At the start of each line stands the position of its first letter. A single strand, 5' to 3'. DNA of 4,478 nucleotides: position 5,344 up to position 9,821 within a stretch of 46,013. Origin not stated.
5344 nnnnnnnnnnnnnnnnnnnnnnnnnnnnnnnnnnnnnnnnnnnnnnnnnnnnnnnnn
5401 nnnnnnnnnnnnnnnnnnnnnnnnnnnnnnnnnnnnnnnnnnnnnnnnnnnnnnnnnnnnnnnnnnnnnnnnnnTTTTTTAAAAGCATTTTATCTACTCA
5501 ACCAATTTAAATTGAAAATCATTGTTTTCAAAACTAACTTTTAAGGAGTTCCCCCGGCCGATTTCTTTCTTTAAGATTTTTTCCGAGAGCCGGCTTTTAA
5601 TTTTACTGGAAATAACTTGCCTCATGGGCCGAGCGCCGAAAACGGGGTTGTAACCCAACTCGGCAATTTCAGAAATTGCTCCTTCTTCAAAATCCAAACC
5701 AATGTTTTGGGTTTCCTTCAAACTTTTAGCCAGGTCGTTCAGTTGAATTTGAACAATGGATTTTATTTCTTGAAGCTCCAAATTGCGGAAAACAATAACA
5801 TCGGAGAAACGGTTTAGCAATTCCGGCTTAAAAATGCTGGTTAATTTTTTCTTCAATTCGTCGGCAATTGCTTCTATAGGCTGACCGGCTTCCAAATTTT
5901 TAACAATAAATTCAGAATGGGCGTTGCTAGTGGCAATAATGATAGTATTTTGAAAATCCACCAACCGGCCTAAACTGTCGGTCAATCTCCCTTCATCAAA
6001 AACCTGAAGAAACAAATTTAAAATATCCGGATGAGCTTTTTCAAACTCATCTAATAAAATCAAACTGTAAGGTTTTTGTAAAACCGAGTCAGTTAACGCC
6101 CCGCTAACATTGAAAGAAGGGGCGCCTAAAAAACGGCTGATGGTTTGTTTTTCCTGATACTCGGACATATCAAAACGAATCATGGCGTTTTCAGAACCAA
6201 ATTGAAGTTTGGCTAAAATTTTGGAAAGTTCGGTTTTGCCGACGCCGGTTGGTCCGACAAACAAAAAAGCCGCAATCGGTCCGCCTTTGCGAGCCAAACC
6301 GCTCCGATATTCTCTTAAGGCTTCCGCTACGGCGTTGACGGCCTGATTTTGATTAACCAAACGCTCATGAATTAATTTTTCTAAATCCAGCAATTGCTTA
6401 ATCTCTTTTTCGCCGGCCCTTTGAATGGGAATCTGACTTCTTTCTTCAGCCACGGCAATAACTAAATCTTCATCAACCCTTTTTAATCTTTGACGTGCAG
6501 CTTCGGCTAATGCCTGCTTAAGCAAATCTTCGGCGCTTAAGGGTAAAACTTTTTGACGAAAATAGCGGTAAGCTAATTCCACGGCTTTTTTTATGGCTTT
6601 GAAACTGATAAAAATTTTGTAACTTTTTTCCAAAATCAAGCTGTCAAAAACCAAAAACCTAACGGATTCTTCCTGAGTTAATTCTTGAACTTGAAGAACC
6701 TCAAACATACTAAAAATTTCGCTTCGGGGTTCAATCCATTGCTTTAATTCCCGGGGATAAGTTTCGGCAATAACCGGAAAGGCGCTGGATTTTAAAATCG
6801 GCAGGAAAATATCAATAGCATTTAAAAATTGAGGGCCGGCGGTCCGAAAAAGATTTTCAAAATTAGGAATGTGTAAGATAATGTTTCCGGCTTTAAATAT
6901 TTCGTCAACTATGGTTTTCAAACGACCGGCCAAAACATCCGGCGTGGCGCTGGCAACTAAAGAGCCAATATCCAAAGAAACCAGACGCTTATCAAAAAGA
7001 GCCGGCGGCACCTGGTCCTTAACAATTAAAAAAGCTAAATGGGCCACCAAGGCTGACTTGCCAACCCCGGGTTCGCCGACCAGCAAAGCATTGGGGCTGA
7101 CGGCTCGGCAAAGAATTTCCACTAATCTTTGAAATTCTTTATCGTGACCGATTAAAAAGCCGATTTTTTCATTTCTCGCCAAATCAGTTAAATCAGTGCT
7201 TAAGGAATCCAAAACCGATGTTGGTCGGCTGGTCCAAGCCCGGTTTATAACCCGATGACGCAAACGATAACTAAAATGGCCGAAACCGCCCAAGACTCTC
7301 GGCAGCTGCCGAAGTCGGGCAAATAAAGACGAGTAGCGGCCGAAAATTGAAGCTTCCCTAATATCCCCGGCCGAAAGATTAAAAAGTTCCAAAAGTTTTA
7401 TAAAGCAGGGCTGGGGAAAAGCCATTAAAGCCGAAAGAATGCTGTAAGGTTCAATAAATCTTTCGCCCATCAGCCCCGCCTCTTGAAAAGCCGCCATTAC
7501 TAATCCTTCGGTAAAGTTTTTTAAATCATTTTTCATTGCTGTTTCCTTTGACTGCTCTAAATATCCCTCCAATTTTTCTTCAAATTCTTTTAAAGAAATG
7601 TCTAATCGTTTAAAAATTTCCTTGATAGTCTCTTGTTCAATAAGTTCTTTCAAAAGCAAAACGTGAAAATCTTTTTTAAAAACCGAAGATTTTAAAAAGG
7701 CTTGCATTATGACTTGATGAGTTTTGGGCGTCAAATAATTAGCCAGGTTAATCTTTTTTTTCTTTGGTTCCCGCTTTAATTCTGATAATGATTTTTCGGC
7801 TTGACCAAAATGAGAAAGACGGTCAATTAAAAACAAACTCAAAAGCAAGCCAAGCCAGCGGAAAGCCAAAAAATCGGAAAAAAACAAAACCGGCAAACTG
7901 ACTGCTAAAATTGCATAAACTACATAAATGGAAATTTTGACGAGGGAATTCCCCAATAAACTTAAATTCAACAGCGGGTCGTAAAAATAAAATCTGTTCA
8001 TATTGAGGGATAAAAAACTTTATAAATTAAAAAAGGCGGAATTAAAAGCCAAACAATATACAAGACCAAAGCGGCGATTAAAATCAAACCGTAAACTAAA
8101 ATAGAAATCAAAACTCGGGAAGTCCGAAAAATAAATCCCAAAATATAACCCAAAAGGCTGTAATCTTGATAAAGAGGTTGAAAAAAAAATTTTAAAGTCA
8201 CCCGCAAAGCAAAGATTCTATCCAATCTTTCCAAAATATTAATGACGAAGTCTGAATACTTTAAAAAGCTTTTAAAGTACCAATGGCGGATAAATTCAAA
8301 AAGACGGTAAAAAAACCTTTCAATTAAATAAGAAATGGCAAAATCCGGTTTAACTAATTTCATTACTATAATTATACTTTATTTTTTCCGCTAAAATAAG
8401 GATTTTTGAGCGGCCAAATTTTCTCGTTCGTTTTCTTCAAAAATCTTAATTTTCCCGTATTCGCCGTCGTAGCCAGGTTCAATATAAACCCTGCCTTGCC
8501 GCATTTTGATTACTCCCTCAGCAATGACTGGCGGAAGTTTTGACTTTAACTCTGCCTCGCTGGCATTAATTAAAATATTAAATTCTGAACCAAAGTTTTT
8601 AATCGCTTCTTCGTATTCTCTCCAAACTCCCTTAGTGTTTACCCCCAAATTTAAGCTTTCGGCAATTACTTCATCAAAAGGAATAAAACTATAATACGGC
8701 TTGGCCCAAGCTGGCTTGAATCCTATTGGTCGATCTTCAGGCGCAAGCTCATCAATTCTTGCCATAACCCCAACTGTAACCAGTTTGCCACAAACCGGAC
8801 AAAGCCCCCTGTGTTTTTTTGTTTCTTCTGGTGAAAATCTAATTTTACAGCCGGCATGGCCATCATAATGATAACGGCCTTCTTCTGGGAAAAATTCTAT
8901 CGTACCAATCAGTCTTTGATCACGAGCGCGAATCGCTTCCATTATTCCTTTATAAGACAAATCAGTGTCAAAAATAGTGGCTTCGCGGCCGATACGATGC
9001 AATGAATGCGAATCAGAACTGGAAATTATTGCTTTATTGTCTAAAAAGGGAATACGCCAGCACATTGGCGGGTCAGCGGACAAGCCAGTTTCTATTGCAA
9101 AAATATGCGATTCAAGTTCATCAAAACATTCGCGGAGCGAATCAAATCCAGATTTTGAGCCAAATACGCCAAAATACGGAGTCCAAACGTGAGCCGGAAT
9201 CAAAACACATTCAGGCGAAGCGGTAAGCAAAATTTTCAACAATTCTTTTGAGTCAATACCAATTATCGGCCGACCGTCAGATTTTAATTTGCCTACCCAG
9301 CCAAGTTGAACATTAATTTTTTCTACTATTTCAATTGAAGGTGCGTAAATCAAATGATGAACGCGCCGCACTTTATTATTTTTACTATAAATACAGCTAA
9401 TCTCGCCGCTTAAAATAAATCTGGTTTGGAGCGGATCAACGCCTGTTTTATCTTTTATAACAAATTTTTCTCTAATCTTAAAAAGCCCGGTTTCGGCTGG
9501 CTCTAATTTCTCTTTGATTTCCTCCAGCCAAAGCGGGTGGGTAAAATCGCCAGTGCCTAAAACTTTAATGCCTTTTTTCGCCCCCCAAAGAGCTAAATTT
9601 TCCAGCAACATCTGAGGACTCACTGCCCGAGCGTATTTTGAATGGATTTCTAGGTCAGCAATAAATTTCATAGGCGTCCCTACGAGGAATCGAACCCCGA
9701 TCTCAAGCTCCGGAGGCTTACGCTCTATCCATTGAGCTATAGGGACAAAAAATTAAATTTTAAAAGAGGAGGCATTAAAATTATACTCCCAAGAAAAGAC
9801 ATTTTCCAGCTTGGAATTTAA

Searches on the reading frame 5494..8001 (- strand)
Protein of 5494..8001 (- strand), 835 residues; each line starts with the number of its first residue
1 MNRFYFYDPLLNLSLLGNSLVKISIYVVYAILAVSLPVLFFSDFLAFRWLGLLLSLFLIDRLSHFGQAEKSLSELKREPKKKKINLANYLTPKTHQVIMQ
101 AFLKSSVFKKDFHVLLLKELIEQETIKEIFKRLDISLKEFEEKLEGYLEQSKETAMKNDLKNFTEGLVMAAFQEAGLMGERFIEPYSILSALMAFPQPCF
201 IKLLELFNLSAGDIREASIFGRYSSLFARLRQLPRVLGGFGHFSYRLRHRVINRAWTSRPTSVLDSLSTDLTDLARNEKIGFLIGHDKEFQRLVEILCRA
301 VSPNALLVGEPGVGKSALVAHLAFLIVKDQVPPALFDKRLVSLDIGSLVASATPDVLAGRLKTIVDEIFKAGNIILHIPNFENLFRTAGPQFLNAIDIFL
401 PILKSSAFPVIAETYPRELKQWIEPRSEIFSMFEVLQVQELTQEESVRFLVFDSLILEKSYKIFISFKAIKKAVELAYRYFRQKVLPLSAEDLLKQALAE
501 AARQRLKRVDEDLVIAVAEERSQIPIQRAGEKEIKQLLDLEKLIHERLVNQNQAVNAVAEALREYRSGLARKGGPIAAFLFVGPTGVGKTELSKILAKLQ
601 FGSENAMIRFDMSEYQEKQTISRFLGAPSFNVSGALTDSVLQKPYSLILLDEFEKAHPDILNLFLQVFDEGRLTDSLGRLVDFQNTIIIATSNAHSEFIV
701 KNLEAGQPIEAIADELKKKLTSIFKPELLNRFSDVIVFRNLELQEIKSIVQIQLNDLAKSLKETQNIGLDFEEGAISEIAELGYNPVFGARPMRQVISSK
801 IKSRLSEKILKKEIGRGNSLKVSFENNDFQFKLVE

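Call 7: search_protein_families(library=pfam, proteins=[window:5494-8001:-], max_evalue=0.001)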
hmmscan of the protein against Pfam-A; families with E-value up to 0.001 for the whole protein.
window:5494-8001:- (835 aa): 13 families
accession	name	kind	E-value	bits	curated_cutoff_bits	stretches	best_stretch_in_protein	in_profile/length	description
PF07724.20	AAA_2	-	6.8e-52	176.3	27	1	575-734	2-165/166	AAA domain (Cdc48 subfamily)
PF10431.15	ClpB_D2-small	-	8e-22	77.5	21.9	1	741-822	1-81/81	C-terminal, D2-small domain, of ClpB protein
PF07728.20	AAA_5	-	7.9e-17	62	22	1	579-698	2-126/139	AAA domain (dynein-related subfamily)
PF00004.35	AAA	-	1.2e-13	52.1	21.2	1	580-698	2-114/131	ATPase family associated with various cellular activities (AAA)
PF13191.12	AAA_16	-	2.6e-08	35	32.6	1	283-329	2-51/167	AAA ATPase domain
PF17871.7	AAA_lid_9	-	3.6e-07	30.5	22.8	1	455-510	14-69/104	AAA lid domain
PF00158.32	Sigma54_activat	-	3.3e-06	27.3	20.2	0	577-697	23-147/168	Sigma-54 interaction domain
PF13401.12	AAA_22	-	4.6e-06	27.4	27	0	580-669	9-109/130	AAA domain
PF05729.18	NACHT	-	2.1e-05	24.9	26.7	0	306-332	4-30/167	NACHT domain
PF20720.3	nSTAND3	-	6.6e-05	23.1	27.2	0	304-329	19-44/155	Novel STAND NTPase 3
PF12775.13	AAA_7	-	7.1e-05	22.9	25.8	0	578-625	35-82/181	P-loop containing dynein motor region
PF13238.12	AAA_18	-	0.00083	20.3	29.4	0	581-605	3-25/128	AAA domain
PF13173.12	AAA_14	-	0.00093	19.6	27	0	579-682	5-86/129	AAA domain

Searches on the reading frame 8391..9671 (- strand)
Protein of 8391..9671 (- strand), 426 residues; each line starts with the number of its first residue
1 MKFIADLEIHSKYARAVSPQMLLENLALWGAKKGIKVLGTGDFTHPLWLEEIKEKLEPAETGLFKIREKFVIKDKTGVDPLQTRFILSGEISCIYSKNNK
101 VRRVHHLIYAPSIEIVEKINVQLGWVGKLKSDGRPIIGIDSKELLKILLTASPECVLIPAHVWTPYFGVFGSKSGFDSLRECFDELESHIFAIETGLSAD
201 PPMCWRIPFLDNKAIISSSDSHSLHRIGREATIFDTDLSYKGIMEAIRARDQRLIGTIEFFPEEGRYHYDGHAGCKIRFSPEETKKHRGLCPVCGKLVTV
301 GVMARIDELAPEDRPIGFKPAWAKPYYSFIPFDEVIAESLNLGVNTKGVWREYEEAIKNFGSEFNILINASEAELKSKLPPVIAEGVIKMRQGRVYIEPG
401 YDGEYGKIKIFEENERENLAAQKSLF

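Call 7: search_protein_families(library=pfam, proteins=[window:8391-9671:-], max_evalue=0.001)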
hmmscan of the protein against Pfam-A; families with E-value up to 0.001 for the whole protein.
window:8391-9671:- (426 aa): 1 family
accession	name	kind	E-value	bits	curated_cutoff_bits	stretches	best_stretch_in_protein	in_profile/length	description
PF13263.12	PHP_C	-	8e-05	22.5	21.3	1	212-250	15-54/56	PHP-associated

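Call 71: search_protein_families(library=ncbifam, proteins=[window:8391-9671:-], max_evalue=0.001)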
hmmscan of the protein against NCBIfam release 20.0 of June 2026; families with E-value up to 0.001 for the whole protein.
window:8391-9671:- (426 aa): 1 family
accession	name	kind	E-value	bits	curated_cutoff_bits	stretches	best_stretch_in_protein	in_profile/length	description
TIGR00375.1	TIGR00375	hypoth_equivalog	2.5e-50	171.9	326.6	1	5-408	2-374/374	TIGR00375 family protein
